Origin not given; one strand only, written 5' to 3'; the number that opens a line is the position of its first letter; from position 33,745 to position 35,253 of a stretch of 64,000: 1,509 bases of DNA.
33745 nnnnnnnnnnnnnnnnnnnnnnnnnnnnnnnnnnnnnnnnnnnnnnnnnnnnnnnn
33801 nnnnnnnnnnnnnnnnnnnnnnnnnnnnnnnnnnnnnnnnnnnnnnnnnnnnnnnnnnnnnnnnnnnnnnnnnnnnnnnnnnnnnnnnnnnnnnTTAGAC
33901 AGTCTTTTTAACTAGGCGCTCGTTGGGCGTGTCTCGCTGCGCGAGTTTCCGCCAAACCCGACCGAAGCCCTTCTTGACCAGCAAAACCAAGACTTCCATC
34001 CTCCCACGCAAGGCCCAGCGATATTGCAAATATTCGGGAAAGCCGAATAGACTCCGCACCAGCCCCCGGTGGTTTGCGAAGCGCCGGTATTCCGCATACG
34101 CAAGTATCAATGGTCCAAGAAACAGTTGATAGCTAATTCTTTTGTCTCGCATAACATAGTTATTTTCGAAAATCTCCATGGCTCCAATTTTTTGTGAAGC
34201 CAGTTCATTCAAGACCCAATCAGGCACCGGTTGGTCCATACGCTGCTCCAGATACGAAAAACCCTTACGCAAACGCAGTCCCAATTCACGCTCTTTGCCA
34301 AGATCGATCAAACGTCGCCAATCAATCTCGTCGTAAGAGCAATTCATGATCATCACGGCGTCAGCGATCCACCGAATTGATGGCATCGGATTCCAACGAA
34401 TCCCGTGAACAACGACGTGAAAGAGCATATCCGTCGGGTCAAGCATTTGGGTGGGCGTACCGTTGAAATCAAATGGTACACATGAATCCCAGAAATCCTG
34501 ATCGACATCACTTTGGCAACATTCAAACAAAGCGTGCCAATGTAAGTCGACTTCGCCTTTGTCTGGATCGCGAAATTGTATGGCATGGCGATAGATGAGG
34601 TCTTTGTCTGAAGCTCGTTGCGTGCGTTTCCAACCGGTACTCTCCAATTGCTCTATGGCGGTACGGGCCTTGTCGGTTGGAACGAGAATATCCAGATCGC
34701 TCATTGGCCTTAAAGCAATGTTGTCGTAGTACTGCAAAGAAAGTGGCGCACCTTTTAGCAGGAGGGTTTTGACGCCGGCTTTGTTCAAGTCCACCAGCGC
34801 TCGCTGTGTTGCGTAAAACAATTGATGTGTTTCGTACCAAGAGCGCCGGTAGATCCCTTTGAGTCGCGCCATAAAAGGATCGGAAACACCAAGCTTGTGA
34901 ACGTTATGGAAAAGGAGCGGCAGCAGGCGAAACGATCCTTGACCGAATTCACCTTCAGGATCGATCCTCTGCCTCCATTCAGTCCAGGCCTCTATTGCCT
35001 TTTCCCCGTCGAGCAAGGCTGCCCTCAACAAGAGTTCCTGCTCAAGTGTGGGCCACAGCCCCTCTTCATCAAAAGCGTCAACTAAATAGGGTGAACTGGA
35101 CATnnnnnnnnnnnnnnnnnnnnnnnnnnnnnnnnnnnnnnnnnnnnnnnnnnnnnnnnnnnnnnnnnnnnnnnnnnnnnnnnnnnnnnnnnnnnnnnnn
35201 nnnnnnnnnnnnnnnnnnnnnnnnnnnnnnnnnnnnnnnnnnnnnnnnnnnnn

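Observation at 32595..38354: Decayed RiPP (lasso-peptide-like) tailoring cluster with a truncated exporter, nucleotidyltransferase, PqqD protein, small ORF and sulfotransferase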

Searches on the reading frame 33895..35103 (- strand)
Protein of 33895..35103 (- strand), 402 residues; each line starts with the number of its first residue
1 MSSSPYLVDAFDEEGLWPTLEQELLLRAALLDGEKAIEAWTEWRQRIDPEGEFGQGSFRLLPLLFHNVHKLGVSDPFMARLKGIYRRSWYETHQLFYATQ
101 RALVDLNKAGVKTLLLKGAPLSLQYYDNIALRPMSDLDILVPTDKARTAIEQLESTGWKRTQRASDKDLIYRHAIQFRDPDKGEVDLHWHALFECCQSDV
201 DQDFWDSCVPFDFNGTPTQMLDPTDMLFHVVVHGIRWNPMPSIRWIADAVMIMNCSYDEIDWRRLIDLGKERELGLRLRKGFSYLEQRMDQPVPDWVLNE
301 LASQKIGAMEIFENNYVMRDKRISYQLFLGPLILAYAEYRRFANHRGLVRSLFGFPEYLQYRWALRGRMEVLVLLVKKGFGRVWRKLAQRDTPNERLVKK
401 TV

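Call 3: search_protein_families(library=pfam, proteins=[window:33895-35103:-], max_evalue=0.01)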
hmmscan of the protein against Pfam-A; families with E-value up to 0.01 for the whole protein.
window:33895-35103:- (402 aa): 1 family
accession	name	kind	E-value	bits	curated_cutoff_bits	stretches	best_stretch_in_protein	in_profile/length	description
PF14907.12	NTP_transf_5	-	7.1e-42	144.1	31.2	1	59-288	16-247/249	Uncharacterised nucleotidyltransferase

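Call 5: search_protein_families(library=ncbifam, proteins=[window:33895-35103:-], max_evalue=0.01)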
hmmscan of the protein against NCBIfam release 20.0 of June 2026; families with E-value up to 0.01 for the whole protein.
window:33895-35103:- (402 aa): 0 families

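Call 13: find_related_loci(query=window:33895-35103:-, collection=genome_contigs, flank=10000)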
Query window:33895-35103:- (402 aa) in genome_contigs; peptide patterns used: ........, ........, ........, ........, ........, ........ (x = any residue, [..] = any of these).
25 stretches matched a pattern; 1 encode a relative of the query (tblastn E <= 1e-3); 1 distinct loci.
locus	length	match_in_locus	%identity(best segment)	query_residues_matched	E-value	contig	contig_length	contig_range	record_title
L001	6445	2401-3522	38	9-390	2e-85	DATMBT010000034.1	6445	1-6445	MAG TPA_asm: Gemmatimonadaceae bacterium isolate SMAG_U13361 k141_937583, whole genome shotgun sequence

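Call 15: find_homologous_proteins(query=window:33895-35103:-, max_evalue=1e-10)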
Query window:33895-35103:- (402 aa): 1029 proteins with E <= 1e-10 among 8000 candidates; the best 120 are listed.
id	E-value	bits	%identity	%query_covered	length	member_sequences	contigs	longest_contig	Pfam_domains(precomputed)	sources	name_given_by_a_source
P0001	1.1e-277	939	100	100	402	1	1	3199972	PF14907.13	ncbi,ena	-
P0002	7.8e-235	798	84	100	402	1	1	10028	PF14907.13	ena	-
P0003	2.3e-118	414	49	92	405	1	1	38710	PF14907.13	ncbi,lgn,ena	-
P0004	5.8e-118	413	48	97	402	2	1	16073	PF14907.13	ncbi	-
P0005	4.5e-116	406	47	98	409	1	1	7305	PF14907.13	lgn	-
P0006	6.0e-114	399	48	90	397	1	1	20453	PF14907.13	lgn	-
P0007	3.8e-113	397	46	97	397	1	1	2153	PF14907.13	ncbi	-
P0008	2.6e-112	394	47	90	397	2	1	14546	PF14907.13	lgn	-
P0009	1.3e-108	382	46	94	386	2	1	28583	PF14907.13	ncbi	ncbi:MAG: hypothetical protein C4291_12320 [Candidatus Dadabacteria bacterium]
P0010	4.5e-106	374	47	93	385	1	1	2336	PF14907.13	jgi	-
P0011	1.3e-105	372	48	94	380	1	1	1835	PF14907.13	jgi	jgi:Uncharacterised nucleotidyltransferase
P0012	2.6e-105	371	46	95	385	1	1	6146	PF14907.13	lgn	-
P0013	4.0e-105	370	43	97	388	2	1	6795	PF14907.13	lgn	-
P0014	7.8e-105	369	45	95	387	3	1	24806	PF14907.13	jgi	jgi:hypothetical protein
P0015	4.6e-104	367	46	95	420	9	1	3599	PF14907.13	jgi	-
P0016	1.3e-103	365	45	94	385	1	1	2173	PF14907.13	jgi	jgi:hypothetical protein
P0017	2.1e-103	365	46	94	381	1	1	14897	PF14907.13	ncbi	-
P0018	1.6e-102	362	45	94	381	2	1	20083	PF14907.13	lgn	-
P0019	2.4e-102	361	46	92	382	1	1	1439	PF14907.13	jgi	jgi:hypothetical protein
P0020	4.3e-102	360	42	90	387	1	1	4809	PF14907.13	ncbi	-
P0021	5.9e-102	360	43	97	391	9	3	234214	PF14907.13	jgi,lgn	-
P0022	3.1e-101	358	42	89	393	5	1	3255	PF14907.13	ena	-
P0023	5.1e-101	357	45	96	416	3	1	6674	PF14907.13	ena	-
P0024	7.4e-101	356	46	92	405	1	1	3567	PF14907.13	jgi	jgi:hypothetical protein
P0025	1.6e-100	355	46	92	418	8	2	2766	PF14907.13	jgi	jgi:hypothetical protein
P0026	2.1e-100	355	44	92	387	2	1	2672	PF14907.13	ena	-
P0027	3.1e-100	354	47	93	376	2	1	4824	PF14907.13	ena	-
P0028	4.1e-100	354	44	97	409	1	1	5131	PF14907.13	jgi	jgi:hypothetical protein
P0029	1.6e-98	349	46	90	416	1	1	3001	PF14907.13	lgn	-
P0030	1.7e-98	349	45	87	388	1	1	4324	PF14907.13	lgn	-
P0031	3.3e-97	344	44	95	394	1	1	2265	PF14907.13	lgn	-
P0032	3.5e-97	344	43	88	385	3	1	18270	PF14907.13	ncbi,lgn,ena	-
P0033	4.6e-97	344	42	94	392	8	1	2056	PF14907.13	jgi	jgi:hypothetical protein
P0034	4.9e-97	344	44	90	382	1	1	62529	PF14907.13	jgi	jgi:Uncharacterised nucleotidyltransferase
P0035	9.9e-97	343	41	94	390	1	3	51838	PF14907.13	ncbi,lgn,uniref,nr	ncbi:MAG: nucleotidyltransferase family protein [Candidatus Eisenbacteria bacterium]|uniref:Nucleoti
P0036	1.5e-96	342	42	94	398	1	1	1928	PF14907.13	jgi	jgi:hypothetical protein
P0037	2.1e-96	342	45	95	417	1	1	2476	PF14907.13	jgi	jgi:hypothetical protein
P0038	2.4e-96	341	43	99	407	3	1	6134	PF14907.13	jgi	jgi:hypothetical protein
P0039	2.4e-96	341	43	95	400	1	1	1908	PF14907.13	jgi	jgi:hypothetical protein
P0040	3.2e-96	341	41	89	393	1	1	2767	PF14907.13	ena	-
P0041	3.6e-96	341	44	88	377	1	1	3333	PF14907.13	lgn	-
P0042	6.5e-96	340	40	91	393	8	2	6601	PF14907.13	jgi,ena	-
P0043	6.6e-96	340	41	95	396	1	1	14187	PF14907.13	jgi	jgi:hypothetical protein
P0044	2.3e-95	338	42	93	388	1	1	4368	PF14907.13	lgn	-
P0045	3.8e-95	338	42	96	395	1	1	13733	PF14907.13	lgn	-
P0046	4.1e-95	337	42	95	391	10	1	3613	PF14907.13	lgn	-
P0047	4.3e-95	337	43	87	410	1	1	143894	PF14907.13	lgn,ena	-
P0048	5.5e-95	337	44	90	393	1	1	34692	PF14907.13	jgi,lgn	jgi:hypothetical protein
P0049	9.0e-95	336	42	96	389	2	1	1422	PF14907.13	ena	-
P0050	2.5e-94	335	41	89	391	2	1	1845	PF14907.13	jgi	-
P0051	2.8e-94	335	44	90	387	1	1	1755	PF14907.13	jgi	jgi:hypothetical protein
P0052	3.0e-94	335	44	92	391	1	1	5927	PF14907.13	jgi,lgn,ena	-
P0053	5.5e-94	334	41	92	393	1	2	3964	PF14907.13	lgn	-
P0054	6.8e-94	333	40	95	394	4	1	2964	PF14907.13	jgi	jgi:hypothetical protein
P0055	3.1e-93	331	42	90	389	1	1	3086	PF14907.13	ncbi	-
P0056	4.6e-93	331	40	94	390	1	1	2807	PF14907.13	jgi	jgi:hypothetical protein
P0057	6.4e-93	330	44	90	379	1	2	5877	PF14907.13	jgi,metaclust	jgi:hypothetical protein|metaclust:\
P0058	9.0e-93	330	42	94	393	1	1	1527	PF14907.13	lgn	-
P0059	1.1e-92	329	41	94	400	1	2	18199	PF14907.13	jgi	jgi:hypothetical protein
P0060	1.5e-92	329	40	96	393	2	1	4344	PF14907.13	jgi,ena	-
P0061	4.4e-92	327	43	94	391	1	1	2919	PF14907.13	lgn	-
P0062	4.6e-92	327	42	95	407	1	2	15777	PF14907.13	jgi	jgi:hypothetical protein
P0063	1.6e-91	326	42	96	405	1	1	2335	PF14907.13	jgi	-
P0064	1.7e-91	326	43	94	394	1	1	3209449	PF14907.13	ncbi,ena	-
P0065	4.0e-91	324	40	94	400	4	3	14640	PF14907.13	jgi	jgi:Uncharacterised nucleotidyltransferase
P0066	4.1e-91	324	40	93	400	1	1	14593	PF14907.13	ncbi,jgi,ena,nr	ncbi:MAG: nucleotidyltransferase family protein [Nitrospirota bacterium]|nr:nucleotidyltransferase f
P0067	4.7e-91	324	41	94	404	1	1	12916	PF14907.13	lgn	-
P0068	4.7e-91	324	41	88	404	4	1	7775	PF14907.13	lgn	-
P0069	5.8e-91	324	41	89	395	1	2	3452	PF14907.13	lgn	-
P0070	5.9e-91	324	43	89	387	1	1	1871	PF14907.13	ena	-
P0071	8.2e-91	323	43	92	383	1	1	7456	PF14907.13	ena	-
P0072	9.5e-91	323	42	90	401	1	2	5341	PF14907.13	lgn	-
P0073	1.2e-90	323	43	95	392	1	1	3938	PF14907.13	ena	-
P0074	1.5e-90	322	38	88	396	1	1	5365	PF14907.13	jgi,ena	-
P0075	1.9e-90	322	41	93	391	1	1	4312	PF14907.13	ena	-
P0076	2.2e-90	322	43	94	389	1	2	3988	PF14907.13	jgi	-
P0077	2.3e-90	322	44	90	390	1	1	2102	PF14907.13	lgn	-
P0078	3.3e-90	321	44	93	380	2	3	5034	PF14907.13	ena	-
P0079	3.8e-90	321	41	90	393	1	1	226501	PF14907.13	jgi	jgi:hypothetical protein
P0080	7.4e-90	320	39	88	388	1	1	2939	PF14907.13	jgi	jgi:hypothetical protein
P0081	9.2e-90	320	41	91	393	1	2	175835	PF14907.13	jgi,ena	jgi:hypothetical protein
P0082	9.6e-90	320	40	94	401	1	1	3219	PF14907.13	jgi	jgi:hypothetical protein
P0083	1.1e-89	319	40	99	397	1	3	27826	PF14907.13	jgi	jgi:hypothetical protein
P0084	1.2e-89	319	39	90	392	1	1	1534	PF14907.13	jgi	jgi:hypothetical protein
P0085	1.4e-89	319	41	92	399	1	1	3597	PF14907.13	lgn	-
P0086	1.7e-89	319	40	92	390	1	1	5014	PF14907.13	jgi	jgi:hypothetical protein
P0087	1.7e-89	319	41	95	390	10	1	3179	PF14907.13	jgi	-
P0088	2.5e-89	318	39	92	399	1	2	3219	PF14907.13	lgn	-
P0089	2.8e-89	318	42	96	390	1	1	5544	PF14907.13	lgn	-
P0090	3.0e-89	318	42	95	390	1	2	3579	PF14907.13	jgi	jgi:putative nucleotidyltransferase-like protein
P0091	3.0e-89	318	44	90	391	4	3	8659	PF14907.13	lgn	-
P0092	3.1e-89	318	41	87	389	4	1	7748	PF14907.13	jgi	jgi:hypothetical protein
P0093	3.5e-89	318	43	93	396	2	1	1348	PF14907.13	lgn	-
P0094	5.8e-89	317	43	89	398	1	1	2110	PF14907.13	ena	-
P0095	9.0e-89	317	44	91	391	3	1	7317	PF14907.13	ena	-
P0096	1.6e-88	316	41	95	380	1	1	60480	PF14907.13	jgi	jgi:hypothetical protein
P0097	1.7e-88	316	42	92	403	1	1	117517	PF14907.13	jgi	jgi:hypothetical protein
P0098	1.9e-88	315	42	94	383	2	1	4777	PF14907.13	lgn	-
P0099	3.6e-88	315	40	96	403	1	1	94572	PF14907.13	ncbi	ncbi:MAG: nucleotidyltransferase domain-containing protein [Gemmatimonas sp.]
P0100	4.5e-88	314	41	90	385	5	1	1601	PF14907.13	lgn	-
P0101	4.7e-88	314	41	100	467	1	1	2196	PF14907.13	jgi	-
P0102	4.8e-88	314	41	94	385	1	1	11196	PF14907.13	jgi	jgi:hypothetical protein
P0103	8.9e-88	313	39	91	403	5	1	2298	PF14907.13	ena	-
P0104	9.6e-88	313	38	96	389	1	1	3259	PF14907.13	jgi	jgi:hypothetical protein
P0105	1.3e-87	313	40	92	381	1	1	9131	PF14907.13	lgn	-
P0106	1.5e-87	312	41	83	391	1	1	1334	PF14907.13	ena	-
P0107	1.9e-87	312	43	91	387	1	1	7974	PF14907.13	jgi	jgi:hypothetical protein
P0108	2.1e-87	312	41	90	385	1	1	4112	PF14907.13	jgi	jgi:hypothetical protein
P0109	2.1e-87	312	41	90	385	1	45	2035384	PF14907.13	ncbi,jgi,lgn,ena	jgi:hypothetical protein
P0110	2.1e-87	312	41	90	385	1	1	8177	PF14907.13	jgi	jgi:hypothetical protein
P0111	2.4e-87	312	41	93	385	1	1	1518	PF14907.13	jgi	jgi:hypothetical protein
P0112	2.6e-87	312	41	93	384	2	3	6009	PF14907.13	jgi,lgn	jgi:hypothetical protein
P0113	2.7e-87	312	41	90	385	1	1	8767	PF14907.13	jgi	jgi:hypothetical protein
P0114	2.8e-87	312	41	92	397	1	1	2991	PF14907.13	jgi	jgi:hypothetical protein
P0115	3.5e-87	311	41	90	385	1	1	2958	PF14907.13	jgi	jgi:hypothetical protein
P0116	3.9e-87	311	41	90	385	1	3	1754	PF14907.13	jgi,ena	jgi:hypothetical protein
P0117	4.0e-87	311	41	90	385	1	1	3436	PF14907.13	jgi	jgi:hypothetical protein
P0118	4.3e-87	311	40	95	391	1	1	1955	PF14907.13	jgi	jgi:putative nucleotidyltransferase-like protein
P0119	4.9e-87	311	42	90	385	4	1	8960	PF14907.13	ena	-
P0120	5.2e-87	311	42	94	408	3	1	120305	PF14907.13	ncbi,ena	-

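Call 16: find_encoding_contigs(protein=P0002, flank=10000, max_places=3)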
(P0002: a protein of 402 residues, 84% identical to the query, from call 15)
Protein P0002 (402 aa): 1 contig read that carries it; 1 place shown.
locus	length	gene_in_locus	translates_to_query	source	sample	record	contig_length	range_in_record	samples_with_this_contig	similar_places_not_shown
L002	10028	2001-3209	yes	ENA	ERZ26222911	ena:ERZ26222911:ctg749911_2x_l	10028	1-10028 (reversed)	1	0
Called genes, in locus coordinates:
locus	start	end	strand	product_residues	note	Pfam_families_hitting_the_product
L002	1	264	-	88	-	?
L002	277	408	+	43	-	-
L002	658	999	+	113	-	-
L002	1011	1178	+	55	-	-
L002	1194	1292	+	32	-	-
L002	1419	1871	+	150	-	PF05402:PqqD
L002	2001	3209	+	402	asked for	PF14907:NTP_transf_5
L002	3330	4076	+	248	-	PF00664:ABC_membrane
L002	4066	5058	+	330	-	PF00005:ABC_tran, PF02463:SMC_N (faint), PF13304:AAA_21 (faint)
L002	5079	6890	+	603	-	PF13641:Glyco_tranf_2_3, PF00535:Glycos_transf_2, PF10111:Glyco_tranf_2_2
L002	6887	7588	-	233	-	PF00535:Glycos_transf_2, PF10111:Glyco_tranf_2_2, PF13641:Glyco_tranf_2_3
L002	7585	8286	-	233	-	PF13641:Glyco_tranf_2_3, PF00535:Glycos_transf_2, PF10111:Glyco_tranf_2_2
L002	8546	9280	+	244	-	PF00535:Glycos_transf_2, PF10111:Glyco_tranf_2_2, PF13641:Glyco_tranf_2_3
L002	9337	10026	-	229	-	?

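Call 17: find_encoding_contigs(protein=P0001, flank=10000, max_places=3)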
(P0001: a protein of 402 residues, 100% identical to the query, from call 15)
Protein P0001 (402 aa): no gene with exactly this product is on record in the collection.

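Call 24: find_encoding_contigs(protein=P0003, flank=10000, max_places=2)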
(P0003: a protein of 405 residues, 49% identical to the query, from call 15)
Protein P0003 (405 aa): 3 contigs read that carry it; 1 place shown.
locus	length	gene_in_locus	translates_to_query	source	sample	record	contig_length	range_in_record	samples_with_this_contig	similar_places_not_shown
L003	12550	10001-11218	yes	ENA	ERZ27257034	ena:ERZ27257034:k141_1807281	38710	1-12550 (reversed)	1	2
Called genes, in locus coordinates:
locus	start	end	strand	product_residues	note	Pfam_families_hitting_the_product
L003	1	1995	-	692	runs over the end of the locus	PF12770:CHAT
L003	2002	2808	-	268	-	-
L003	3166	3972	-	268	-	PF01209:Ubie_methyltran, PF02353:CMAS (weak), PF13847:Methyltransf_31, PF08241:Methyltransf_11, PF08242:Methyltransf_12, PF13649:Methyltransf_25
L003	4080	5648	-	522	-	PF00890:FAD_binding_2, PF01266:DAO, PF07992:Pyr_redox_2 (faint), PF02910:Succ_DH_flav_C (faint)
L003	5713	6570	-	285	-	PF02265:S1-P1_nuclease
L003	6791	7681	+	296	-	PF00795:CN_hydrolase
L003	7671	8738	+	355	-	PF04371:PAD_porph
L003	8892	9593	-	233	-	-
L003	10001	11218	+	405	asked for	PF14907:NTP_transf_5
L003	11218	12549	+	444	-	?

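Call 25: find_encoding_contigs(protein=P0004, flank=10000, max_places=2)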
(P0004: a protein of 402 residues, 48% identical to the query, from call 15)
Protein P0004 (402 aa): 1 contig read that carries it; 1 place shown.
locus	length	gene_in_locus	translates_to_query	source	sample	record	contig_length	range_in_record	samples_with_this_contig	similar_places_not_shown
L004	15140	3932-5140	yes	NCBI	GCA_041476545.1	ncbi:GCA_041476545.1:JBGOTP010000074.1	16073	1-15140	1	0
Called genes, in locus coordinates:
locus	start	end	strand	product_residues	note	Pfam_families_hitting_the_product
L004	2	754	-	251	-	?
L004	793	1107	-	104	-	PF01527:HTH_Tnp_1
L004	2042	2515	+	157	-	PF05402:PqqD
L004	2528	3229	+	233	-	PF00535:Glycos_transf_2, PF10111:Glyco_tranf_2_2 (weak), PF13641:Glyco_tranf_2_3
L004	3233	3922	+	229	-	PF00535:Glycos_transf_2, PF10111:Glyco_tranf_2_2, PF13641:Glyco_tranf_2_3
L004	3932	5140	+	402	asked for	PF14907:NTP_transf_5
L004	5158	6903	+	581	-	PF00664:ABC_membrane, PF00005:ABC_tran, PF13304:AAA_21 (faint)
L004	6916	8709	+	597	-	PF00535:Glycos_transf_2, PF10111:Glyco_tranf_2_2, PF13641:Glyco_tranf_2_3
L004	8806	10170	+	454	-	PF07995:GSDH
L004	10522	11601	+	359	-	PF00127:Copper-bind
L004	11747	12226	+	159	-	PF00903:Glyoxalase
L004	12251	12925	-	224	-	PF08843:AbiEii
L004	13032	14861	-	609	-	PF26549:Tricorn_N, PF07676:PD40, PF26550:Tricorn_2nd, PF07676:PD40, PF26549:Tricorn_N, PF07676:PD40, PF26549:Tricorn_N, PF07676:PD40 (weak), +6 more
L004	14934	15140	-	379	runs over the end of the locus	?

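Call 32: find_encoding_contigs(protein=P0009, flank=10000, max_places=1)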
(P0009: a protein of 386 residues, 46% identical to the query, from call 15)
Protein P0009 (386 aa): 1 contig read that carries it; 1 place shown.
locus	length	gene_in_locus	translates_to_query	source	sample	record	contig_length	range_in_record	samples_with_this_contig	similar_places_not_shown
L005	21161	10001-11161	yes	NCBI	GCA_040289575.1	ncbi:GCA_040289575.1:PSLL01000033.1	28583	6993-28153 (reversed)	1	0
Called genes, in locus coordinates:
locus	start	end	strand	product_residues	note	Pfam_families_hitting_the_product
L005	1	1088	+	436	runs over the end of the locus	PF01565:FAD_binding_4, PF02913:FAD-oxidase_C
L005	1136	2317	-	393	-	PF00155:Aminotran_1_2, PF00266:Aminotran_5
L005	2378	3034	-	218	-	PF00440:TetR_N, PF21542:TetR_C_42 (faint), PF17932:TetR_C_24, PF17938:TetR_C_29 (weak)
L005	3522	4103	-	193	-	-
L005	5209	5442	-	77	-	-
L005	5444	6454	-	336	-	PF09335:VTT_dom, PF00581:Rhodanese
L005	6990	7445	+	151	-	PF05402:PqqD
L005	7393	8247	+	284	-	PF13641:Glyco_tranf_2_3, PF00535:Glycos_transf_2, PF10111:Glyco_tranf_2_2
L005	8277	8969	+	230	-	PF00535:Glycos_transf_2, PF10111:Glyco_tranf_2_2 (faint), PF13641:Glyco_tranf_2_3 (weak)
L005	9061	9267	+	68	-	PF00535:Glycos_transf_2 (weak)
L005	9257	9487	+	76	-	PF13641:Glyco_tranf_2_3 (weak), PF00535:Glycos_transf_2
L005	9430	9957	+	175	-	PF00535:Glycos_transf_2, PF10111:Glyco_tranf_2_2 (weak)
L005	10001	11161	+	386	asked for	PF14907:NTP_transf_5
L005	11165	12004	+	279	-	PF00664:ABC_membrane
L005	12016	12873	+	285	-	PF02463:SMC_N (faint), PF00005:ABC_tran, PF13304:AAA_21 (weak)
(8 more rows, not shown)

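Call 33: find_encoding_contigs(protein=P0064, flank=10000, max_places=1)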
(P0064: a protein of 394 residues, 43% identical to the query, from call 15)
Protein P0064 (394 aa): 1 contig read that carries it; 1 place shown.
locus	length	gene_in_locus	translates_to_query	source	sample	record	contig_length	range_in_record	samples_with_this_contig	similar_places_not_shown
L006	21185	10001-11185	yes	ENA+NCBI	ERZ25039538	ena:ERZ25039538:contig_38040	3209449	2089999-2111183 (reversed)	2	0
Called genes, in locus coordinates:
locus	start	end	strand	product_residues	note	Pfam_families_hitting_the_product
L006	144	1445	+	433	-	PF03721:UDPG_MGDP_dh_N, PF00984:UDPG_MGDP_dh, PF03720:UDPG_MGDP_dh_C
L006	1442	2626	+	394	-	PF04464:Glyphos_transf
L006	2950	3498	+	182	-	PF05685:Uma2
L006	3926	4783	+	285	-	-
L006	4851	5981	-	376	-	PF27096:UvrC_M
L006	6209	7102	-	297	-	PF01149:Fapy_DNA_glyco, PF06831:H2TH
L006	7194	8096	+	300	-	PF04116:FA_hydroxylase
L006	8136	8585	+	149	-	PF05402:PqqD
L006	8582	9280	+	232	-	PF13641:Glyco_tranf_2_3 (weak), PF00535:Glycos_transf_2, PF10111:Glyco_tranf_2_2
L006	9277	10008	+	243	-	PF00535:Glycos_transf_2, PF10111:Glyco_tranf_2_2, PF13641:Glyco_tranf_2_3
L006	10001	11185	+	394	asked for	PF14907:NTP_transf_5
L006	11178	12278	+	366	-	PF07475:Hpr_kinase_C (weak), PF02374:ArsA_ATPase (weak)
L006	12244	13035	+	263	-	PF13641:Glyco_tranf_2_3, PF00535:Glycos_transf_2, PF10111:Glyco_tranf_2_2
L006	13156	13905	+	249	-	PF01073:3Beta_HSD, PF01370:Epimerase, PF07993:NAD_binding_4, PF13460:NAD_binding_10, PF16363:GDP_Man_Dehyd, PF02719:Polysacc_synt_2 (weak)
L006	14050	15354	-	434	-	PF02844:GARS_N, PF01071:GARS_A, PF02786:CPSase_L_D2 (weak), PF02843:GARS_C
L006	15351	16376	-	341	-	PF01435:Peptidase_M48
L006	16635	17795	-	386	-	PF01053:Cys_Met_Meta_PP, PF01041:DegT_DnrJ_EryC1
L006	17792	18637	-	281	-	PF01555:N6_N4_Mtase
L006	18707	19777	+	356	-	PF00072:Response_reg, PF13487:HD_5, PF01966:HD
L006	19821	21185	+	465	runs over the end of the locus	PF02878:PGM_PMM_I, PF02879:PGM_PMM_II, PF02880:PGM_PMM_III, PF00408:PGM_PMM_IV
